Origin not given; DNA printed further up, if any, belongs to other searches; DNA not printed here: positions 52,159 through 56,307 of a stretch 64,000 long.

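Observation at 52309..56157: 1282-aa membrane protein with the layout [2 zinc ribbons - soluble region - TM block] + [zinc ribbon - TM block]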

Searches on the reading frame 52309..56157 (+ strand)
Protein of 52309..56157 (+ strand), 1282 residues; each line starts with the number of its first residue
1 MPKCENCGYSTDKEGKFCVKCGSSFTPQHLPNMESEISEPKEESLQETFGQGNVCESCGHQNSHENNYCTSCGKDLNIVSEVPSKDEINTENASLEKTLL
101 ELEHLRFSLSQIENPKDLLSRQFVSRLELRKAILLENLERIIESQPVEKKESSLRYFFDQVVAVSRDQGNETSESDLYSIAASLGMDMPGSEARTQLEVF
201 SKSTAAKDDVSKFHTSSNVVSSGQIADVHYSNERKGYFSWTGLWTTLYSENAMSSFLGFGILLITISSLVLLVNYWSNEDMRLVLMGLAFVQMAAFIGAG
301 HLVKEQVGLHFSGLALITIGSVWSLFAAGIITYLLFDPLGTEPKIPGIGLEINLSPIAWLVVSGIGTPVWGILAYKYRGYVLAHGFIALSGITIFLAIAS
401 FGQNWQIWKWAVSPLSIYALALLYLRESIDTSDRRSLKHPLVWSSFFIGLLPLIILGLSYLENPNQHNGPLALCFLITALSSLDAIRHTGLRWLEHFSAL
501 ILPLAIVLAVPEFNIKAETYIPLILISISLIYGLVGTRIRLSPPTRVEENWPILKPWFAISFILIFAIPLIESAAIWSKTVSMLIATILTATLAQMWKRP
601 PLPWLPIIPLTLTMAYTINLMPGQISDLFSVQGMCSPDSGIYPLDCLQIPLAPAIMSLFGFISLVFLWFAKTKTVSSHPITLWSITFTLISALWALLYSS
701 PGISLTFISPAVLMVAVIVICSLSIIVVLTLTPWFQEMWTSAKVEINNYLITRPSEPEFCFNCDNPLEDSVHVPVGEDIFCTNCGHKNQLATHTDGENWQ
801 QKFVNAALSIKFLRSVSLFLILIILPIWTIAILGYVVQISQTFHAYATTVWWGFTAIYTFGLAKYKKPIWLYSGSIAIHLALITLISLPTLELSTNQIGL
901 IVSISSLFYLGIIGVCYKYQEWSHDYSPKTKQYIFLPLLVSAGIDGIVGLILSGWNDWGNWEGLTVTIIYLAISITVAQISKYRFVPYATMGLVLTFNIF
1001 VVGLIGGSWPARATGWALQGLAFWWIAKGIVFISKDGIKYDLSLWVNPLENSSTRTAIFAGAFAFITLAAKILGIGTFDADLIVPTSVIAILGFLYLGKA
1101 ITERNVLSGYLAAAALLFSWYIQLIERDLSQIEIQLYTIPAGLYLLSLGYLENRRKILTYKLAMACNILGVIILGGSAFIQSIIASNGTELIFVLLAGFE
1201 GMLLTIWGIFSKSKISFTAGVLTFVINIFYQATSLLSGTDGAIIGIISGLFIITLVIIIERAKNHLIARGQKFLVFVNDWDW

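Call 3: search_protein_families(library=pfam, proteins=[window:52309-56157:+], max_evalue=0.1)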
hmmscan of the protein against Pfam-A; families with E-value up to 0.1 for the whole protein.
window:52309-56157:+ (1282 aa): 5 families
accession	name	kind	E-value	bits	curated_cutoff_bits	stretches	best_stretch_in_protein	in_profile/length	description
PF12773.13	DZR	-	5e-09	36.6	27.3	3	4-73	1-45/45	Double zinc ribbon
PF13240.11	Zn_Ribbon_1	-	2.5e-06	27.5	25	1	55-76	2-23/23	zinc-ribbon domain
PF13248.11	Zn_ribbon_3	-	0.0047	16.8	27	1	53-76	3-26/26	zinc-ribbon domain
PF18912.6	DZR_2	-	0.029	14.6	27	0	51-76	20-46/56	Double zinc ribbon domain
PF17032.10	Zn_ribbon_15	-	0.057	14.7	28.9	1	52-73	52-73/73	zinc-ribbon family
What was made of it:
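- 52318..52371 (+): Zinc ribbon 1 (C4, C7, C18, C21), cytoplasmic. Pfam DZR 36.6 bits over aa 4-73 (call 3).
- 52471..52524 (+): Zinc ribbon 2 (C55, C58, C69, C72), cytoplasmic. Pfam Zn_Ribbon_1 27.5 bits over aa 55-76 (call 3).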

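Call 4: search_protein_families(library=ncbifam, proteins=[window:52309-56157:+], max_evalue=0.1)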
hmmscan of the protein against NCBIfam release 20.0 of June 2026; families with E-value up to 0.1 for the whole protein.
window:52309-56157:+ (1282 aa): 0 families

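Call 5: find_homologous_proteins(query=window:52309-56154:+)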
Query window:52309-56154:+ (1282 aa): 15 proteins with E <= 0.001 among 8000 candidates.
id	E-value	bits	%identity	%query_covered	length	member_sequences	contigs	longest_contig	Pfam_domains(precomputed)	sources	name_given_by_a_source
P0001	0.0e+0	2786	100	98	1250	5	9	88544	PF12773.14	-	-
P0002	0.0e+0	2123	73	100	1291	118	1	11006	PF13240.12,PF12773.14,PF13248.12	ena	-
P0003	0.0e+0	2051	70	100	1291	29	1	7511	PF13240.12,PF12773.14,PF13248.12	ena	-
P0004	0.0e+0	2024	71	100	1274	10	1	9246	PF12773.14,PF13248.12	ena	-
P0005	0.0e+0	1605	56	100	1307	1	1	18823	PF12773.14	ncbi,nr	ncbi:zinc ribbon domain-containing protein [Chloroflexi bacterium]|nr:zinc ribbon domain-containing 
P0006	0.0e+0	1565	55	100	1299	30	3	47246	PF12773.14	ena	-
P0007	0.0e+0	1090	71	54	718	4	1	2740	PF13240.12,PF12773.14,PF24460.2,PF13248.12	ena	-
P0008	4.3e-132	460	38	33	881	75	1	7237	PF13240.12,PF12773.14,PF17032.11,PF24460.2,PF13248.12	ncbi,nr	ncbi:MAG: zinc ribbon domain-containing protein [Chloroflexota bacterium]|nr:zinc ribbon domain-cont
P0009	6.2e-126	440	37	33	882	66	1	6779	PF13240.12,PF12773.14,PF17032.11,PF24460.2,PF13248.12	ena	-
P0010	3.1e-73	265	28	37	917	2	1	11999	-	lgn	-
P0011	3.4e-15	73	32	19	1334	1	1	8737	-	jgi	jgi:hypothetical protein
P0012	7.9e-14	68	32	19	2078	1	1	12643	-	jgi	-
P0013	1.7e-12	64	29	19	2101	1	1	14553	-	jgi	jgi:hypothetical protein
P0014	4.2e-10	56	25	33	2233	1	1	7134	-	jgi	jgi:hypothetical protein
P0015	4.3e-4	36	27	17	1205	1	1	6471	PF09925.15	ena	-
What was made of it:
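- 52318..52371 (+): The recorded gene call starts at M33 and omits this ribbon (call 5).
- Checked: The gene call on record (P0001, 1250 aa) starts at M33 and loses the first ribbon (call 5).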

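Call 10: search_protein_families(library=pfam, proteins=[P0008, P0010, P0011, P0012, P0014, P0015], max_evalue=1)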
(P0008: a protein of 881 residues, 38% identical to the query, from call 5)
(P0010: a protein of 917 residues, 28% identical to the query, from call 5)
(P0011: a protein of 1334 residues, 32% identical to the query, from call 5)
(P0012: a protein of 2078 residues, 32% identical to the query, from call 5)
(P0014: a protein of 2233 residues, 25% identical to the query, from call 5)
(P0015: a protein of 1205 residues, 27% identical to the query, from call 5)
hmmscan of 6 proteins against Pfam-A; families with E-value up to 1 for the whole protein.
P0008 (881 aa): 8 families
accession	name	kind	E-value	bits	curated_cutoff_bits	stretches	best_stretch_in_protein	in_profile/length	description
PF12773.13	DZR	-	1.7e-13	50.9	27.3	2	3-62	1-45/45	Double zinc ribbon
PF13248.11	Zn_ribbon_3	-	3.2e-08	33.2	27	2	87-111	2-26/26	zinc-ribbon domain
PF24460.1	DUF7575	-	6.4e-08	32.3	28.5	2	87-111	3-27/28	Domain of unknown function (DUF7575)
PF17032.10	Zn_ribbon_15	-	1.5e-06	29.3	28.9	3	83-108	48-73/73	zinc-ribbon family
PF13240.11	Zn_Ribbon_1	-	1.3e-05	25.3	25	2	90-111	2-23/23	zinc-ribbon domain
PF18912.6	DZR_2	-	0.00013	22.1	27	2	89-111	9-31/56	Double zinc ribbon domain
PF24463.1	DUF7577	-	0.031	14.3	28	1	90-111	5-26/27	Domain of unknown function (DUF7577)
PF12172.15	zf-ChsH2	-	0.29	11.4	23.2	1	90-108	14-32/37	ChsH2, rubredoxin-like zinc ribbon domain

P0010 (917 aa): 5 families
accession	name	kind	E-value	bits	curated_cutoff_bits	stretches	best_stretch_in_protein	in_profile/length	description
PF13240.11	Zn_Ribbon_1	-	0.00024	21.2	25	1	3-21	2-20/23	zinc-ribbon domain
PF12773.13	DZR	-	0.04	14.5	27.3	1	3-21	27-45/45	Double zinc ribbon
PF24460.1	DUF7575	-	0.078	12.8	28.5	1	2-23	5-26/28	Domain of unknown function (DUF7575)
PF13248.11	Zn_ribbon_3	-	0.13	12.2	27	1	3-22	5-24/26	zinc-ribbon domain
PF17032.10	Zn_ribbon_15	-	0.15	13.3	28.9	1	2-21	54-73/73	zinc-ribbon family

P0011 (1334 aa): 0 families

P0012 (2078 aa): 0 families

P0014 (2233 aa): 3 families
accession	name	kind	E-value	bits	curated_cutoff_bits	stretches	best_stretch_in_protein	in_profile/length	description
PF13248.11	Zn_ribbon_3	-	0.038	13.9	27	1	2-23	4-25/26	zinc-ribbon domain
PF13240.11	Zn_Ribbon_1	-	0.26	11.6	25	1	2-21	1-20/23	zinc-ribbon domain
PF23532.1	Microp_apicomplexa_18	-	0.41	11.3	27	0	476-533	26-83/98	Apicomplexa microprotein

P0015 (1205 aa): 1 family
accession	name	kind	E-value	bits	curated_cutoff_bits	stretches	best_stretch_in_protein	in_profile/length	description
PF09925.14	DUF2157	-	2.8e-05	24.3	32.4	1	170-239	35-100/146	Predicted membrane protein (DUF2157)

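Call 11: find_encoding_contigs(protein=P0005, flank=10000, max_places=3)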
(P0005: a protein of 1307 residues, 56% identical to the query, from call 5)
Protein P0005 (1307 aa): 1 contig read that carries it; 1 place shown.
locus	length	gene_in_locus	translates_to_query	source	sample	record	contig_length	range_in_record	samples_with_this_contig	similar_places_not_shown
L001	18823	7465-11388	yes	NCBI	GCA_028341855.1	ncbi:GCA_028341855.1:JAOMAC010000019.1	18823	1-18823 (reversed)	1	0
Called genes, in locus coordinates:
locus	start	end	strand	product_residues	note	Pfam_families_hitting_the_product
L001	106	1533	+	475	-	PF00501:AMP-binding, PF13193:AMP-binding_C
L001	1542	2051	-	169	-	-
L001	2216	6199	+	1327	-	-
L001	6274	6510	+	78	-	-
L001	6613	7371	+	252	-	PF00561:Abhydrolase_1, PF12697:Abhydrolase_6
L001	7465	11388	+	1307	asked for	PF12773:DZR (weak)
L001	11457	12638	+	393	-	PF02746:MR_MLE_N, PF13378:MR_MLE_C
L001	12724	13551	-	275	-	PF00149:Metallophos, PF12850:Metallophos_2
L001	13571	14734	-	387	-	PF02771:Acyl-CoA_dh_N, PF02770:Acyl-CoA_dh_M, PF00441:Acyl-CoA_dh_1, PF08028:Acyl-CoA_dh_2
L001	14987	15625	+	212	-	PF13489:Methyltransf_23 (weak), PF13847:Methyltransf_31 (weak), PF08241:Methyltransf_11, PF08242:Methyltransf_12 (faint), PF13649:Methyltransf_25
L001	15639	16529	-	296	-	PF04204:HTS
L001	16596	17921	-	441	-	PF01053:Cys_Met_Meta_PP, PF01041:DegT_DnrJ_EryC1 (weak), PF00266:Aminotran_5 (weak)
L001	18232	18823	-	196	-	?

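Call 12: find_encoding_contigs(protein=P0006, flank=10000, max_places=3)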
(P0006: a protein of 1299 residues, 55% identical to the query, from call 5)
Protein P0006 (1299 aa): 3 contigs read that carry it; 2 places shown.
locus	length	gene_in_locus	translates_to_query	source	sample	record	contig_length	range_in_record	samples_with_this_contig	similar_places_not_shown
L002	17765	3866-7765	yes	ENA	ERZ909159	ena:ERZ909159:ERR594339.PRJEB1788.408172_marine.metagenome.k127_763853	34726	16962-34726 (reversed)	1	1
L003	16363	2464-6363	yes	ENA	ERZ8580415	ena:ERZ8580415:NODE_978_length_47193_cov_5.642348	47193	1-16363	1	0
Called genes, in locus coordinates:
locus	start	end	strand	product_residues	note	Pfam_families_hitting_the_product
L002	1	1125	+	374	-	?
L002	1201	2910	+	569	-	PF00069:Pkinase, PF07714:PK_Tyr_Ser-Thr, PF14531:Kinase-like (faint)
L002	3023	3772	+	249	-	PF00561:Abhydrolase_1, PF12697:Abhydrolase_6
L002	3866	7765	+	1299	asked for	PF12773:DZR (weak)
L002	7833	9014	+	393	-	PF02746:MR_MLE_N, PF13378:MR_MLE_C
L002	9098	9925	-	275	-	PF00149:Metallophos, PF12850:Metallophos_2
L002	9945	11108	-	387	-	PF02771:Acyl-CoA_dh_N, PF02770:Acyl-CoA_dh_M, PF00441:Acyl-CoA_dh_1, PF08028:Acyl-CoA_dh_2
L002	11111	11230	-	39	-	-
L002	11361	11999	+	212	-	PF13489:Methyltransf_23, PF13847:Methyltransf_31, PF08241:Methyltransf_11, PF08242:Methyltransf_12 (weak), PF13649:Methyltransf_25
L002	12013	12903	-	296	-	PF04204:HTS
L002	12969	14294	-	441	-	PF01053:Cys_Met_Meta_PP, PF01041:DegT_DnrJ_EryC1 (weak), PF00266:Aminotran_5 (weak)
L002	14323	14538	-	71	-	-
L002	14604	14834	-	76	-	-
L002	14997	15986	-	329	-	PF00248:Aldo_ket_red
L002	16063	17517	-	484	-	PF02515:CoA_transf_3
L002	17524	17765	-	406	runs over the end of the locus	PF07690:MFS_1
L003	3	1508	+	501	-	?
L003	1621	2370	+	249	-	PF00561:Abhydrolase_1, PF12697:Abhydrolase_6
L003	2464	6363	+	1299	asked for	PF12773:DZR (weak)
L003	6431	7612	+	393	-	PF02746:MR_MLE_N, PF13378:MR_MLE_C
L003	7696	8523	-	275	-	PF00149:Metallophos, PF12850:Metallophos_2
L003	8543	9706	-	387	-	PF02771:Acyl-CoA_dh_N, PF02770:Acyl-CoA_dh_M, PF00441:Acyl-CoA_dh_1, PF08028:Acyl-CoA_dh_2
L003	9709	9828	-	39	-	-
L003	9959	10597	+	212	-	PF13489:Methyltransf_23, PF13847:Methyltransf_31, PF08241:Methyltransf_11, PF08242:Methyltransf_12 (weak), PF13649:Methyltransf_25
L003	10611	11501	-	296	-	PF04204:HTS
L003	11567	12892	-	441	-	PF01053:Cys_Met_Meta_PP, PF01041:DegT_DnrJ_EryC1 (weak), PF00266:Aminotran_5 (weak)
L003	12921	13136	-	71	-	-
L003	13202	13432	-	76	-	-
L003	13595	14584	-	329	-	PF00248:Aldo_ket_red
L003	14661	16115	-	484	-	PF02515:CoA_transf_3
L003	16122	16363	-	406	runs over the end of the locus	PF07690:MFS_1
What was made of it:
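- In L002 and L003 the kinase is a different, shorter gene, and an alpha/beta-hydrolase sits between the two genes (call 12).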

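Call 13: find_encoding_contigs(protein=P0008, flank=10000, max_places=3)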
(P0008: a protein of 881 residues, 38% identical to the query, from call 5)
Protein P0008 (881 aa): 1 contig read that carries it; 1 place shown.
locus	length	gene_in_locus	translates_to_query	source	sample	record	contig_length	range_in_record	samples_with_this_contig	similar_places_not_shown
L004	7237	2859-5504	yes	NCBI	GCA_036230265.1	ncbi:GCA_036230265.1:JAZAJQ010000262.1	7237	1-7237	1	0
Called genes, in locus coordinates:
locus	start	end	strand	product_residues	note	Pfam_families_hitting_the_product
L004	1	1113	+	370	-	PF00296:Bac_luciferase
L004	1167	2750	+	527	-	PF00732:GMC_oxred_N, PF05199:GMC_oxred_C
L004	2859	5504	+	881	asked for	PF12773:DZR, PF13240:Zn_Ribbon_1 (faint), PF13248:Zn_ribbon_3 (faint), PF17032:Zn_ribbon_15 (faint), PF12773:DZR, PF24460:DUF7575 (weak)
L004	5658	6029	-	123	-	PF07366:SnoaL (weak), PF12680:SnoaL_2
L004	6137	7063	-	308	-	PF00296:Bac_luciferase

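Call 14: find_encoding_contigs(protein=P0010, flank=10000, max_places=3)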
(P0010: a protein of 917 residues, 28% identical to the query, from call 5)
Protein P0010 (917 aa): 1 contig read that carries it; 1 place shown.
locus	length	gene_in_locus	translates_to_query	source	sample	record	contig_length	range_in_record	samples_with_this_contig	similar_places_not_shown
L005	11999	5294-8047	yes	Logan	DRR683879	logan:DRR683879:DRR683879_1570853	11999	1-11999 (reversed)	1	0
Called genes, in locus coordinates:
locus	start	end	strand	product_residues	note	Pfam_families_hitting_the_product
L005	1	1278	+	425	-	?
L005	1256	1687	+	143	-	-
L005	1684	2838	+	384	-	-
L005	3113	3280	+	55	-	-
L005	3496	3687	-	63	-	PF00106:adh_short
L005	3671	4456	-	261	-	PF00561:Abhydrolase_1, PF12146:Hydrolase_4, PF12697:Abhydrolase_6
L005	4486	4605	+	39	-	-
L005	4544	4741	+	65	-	-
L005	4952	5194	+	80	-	-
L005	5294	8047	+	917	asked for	-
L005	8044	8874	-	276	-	PF23023:Anti-Pycsar_Apyc1 (faint), PF00753:Lactamase_B, PF12706:Lactamase_B_2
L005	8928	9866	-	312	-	PF00296:Bac_luciferase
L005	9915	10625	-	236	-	PF00702:Hydrolase, PF13419:HAD_2, PF13242:Hydrolase_like (weak)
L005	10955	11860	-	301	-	PF00701:DHDPS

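Call 15: find_encoding_contigs(protein=P0012, flank=10000, max_places=3)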
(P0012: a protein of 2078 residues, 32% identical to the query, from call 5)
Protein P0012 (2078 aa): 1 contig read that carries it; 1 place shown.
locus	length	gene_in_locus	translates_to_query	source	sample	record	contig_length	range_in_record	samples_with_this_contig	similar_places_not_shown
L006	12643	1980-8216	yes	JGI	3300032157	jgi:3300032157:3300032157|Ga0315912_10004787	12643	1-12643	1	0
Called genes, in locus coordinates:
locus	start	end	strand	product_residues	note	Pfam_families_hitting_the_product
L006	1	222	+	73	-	?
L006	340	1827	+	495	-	PF00128:Alpha-amylase, PF16657:Malt_amylase_C (weak), PF22026:Alpha-amylase_C_2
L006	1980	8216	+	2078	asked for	-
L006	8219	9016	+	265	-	-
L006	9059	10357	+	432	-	PF13367:PrsW-protease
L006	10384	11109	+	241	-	-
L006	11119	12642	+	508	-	?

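Call 26: find_homologous_proteins(query=A2, max_evalue=0.001)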
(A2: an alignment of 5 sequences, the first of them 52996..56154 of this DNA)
Query A2 (5 sequences) (1053 aa, profile of the alignment): 9 proteins with E <= 0.001 among 8000 candidates.
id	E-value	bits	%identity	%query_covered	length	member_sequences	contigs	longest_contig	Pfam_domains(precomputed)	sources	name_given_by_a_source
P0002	0.0e+0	1925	78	100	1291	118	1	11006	PF13240.12,PF12773.14,PF13248.12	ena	-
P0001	0.0e+0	1911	100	100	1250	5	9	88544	PF12773.14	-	-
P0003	0.0e+0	1856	76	100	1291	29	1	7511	PF13240.12,PF12773.14,PF13248.12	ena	-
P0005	0.0e+0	1854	61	100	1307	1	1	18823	PF12773.14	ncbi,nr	ncbi:zinc ribbon domain-containing protein [Chloroflexi bacterium]|nr:zinc ribbon domain-containing 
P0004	0.0e+0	1799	76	100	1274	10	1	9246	PF12773.14,PF13248.12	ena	-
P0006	0.0e+0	1646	60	100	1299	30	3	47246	PF12773.14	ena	-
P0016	3.3e-272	924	38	40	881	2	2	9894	PF12773.14,PF17032.11,PF24460.2,PF13248.12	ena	-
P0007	7.0e-230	784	81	44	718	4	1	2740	PF13240.12,PF12773.14,PF24460.2,PF13248.12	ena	-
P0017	2.8e-19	87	30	17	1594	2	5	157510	-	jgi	jgi:hypothetical protein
